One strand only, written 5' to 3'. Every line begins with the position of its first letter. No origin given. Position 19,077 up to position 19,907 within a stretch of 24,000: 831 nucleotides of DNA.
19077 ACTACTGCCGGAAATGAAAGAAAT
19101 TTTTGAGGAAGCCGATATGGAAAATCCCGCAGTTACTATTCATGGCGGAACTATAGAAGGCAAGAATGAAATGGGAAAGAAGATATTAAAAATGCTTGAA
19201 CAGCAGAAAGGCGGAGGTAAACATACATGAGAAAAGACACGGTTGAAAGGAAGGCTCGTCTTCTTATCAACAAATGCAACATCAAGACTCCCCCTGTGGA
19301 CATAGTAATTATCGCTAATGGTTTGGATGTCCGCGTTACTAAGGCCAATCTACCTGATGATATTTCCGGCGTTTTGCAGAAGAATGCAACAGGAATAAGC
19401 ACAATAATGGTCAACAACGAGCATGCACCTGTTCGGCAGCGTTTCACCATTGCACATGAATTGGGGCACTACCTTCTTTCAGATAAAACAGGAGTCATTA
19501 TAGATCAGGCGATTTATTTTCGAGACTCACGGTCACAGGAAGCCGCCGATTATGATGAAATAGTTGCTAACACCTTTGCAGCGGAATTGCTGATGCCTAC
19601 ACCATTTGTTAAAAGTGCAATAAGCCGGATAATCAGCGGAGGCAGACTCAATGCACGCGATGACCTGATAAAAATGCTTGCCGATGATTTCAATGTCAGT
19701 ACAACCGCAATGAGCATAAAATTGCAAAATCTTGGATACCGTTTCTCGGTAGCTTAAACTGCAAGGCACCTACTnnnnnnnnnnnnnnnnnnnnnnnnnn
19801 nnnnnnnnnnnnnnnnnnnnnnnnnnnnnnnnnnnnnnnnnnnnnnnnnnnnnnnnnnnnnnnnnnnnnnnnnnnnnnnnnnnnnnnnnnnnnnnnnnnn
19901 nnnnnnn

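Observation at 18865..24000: Candidate regulated, methylation-linked defence operon: XRE - ImmA/IrrE - Mod-like MTase - PHP/ABC-ATPase, with no Res helicase in view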

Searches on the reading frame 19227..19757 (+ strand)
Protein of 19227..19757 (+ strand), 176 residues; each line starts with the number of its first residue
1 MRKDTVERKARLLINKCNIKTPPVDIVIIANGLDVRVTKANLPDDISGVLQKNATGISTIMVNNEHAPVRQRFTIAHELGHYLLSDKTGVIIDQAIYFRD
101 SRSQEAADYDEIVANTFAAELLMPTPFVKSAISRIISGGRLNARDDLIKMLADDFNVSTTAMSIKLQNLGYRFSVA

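Call 6: search_protein_families(library=pfam, proteins=[window:19227-19757:+], max_evalue=0.01)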
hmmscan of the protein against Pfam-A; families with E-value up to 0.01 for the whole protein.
window:19227-19757:+ (176 aa): 1 family
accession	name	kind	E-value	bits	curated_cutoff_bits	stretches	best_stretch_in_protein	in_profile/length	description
PF06114.19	Peptidase_M78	-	3.4e-19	69.3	22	1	32-166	3-122/123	IrrE N-terminal-like domain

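Call 7: search_protein_families(library=padloc, proteins=[window:19227-19757:+], max_evalue=0.01)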
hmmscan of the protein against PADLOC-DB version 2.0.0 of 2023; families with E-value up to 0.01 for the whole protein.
window:19227-19757:+ (176 aa): 14 families
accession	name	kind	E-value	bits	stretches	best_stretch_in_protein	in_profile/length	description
PDLC04141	capP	-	1.1e-31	108.2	1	4-169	3-153/242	capP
PDLC03954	RmrA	-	8.9e-13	45.9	1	3-170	138-291/380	-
PDLC03945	RmrA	-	1.6e-11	42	1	60-170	197-294/394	-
PDLC03949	RmrA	-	2.7e-10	37.6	1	59-170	177-266/363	-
PDLC03944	RmrA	-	1.6e-09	35.3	1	51-169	178-283/384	-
PDLC03947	RmrA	-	5.2e-09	33.4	1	10-134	145-264/383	-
PDLC04776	PDC-M69B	-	6.3e-09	33.9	1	44-170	54-175/272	-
PDLC03943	RmrA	-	2.6e-07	28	1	62-168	181-271/370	-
PDLC03948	RmrA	-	5.2e-07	26.9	1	47-162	182-282/397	-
PDLC03953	RmrA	-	5.8e-07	27.1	1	57-134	194-255/373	-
PDLC03946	RmrA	-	7.6e-07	26.2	1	60-170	179-268/357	-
PDLC03952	RmrA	-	2e-06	24.9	1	60-170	209-303/395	-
PDLC03951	RmrA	-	1.3e-05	22.4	1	60-133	194-257/400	-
PDLC03950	RmrA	-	0.0019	15.3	1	56-125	181-241/369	-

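Call 8: search_protein_families(library=ncbifam, proteins=[window:19227-19757:+], max_evalue=0.01)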
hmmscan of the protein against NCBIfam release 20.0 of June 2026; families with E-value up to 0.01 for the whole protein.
window:19227-19757:+ (176 aa): 1 family
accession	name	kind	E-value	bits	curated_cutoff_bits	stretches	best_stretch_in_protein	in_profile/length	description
NF052239.1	antitox_spr1629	equivalog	3.5e-11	42.8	335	1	59-171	195-295/377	spr1629 family repressor/antitoxin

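Call 67: find_encoding_contigs(protein=window:19227-19754:+, flank=10000, max_places=3)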
Protein window:19227-19754:+ (176 aa): 1 contig read that carries it; 1 place shown.
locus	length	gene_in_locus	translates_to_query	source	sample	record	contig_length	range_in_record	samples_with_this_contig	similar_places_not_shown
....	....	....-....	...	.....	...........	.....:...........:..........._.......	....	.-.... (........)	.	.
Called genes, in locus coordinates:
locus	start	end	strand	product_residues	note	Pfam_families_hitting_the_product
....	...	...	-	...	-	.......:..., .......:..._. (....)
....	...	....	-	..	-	-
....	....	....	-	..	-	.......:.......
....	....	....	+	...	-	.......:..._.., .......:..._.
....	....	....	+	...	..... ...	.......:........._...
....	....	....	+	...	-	?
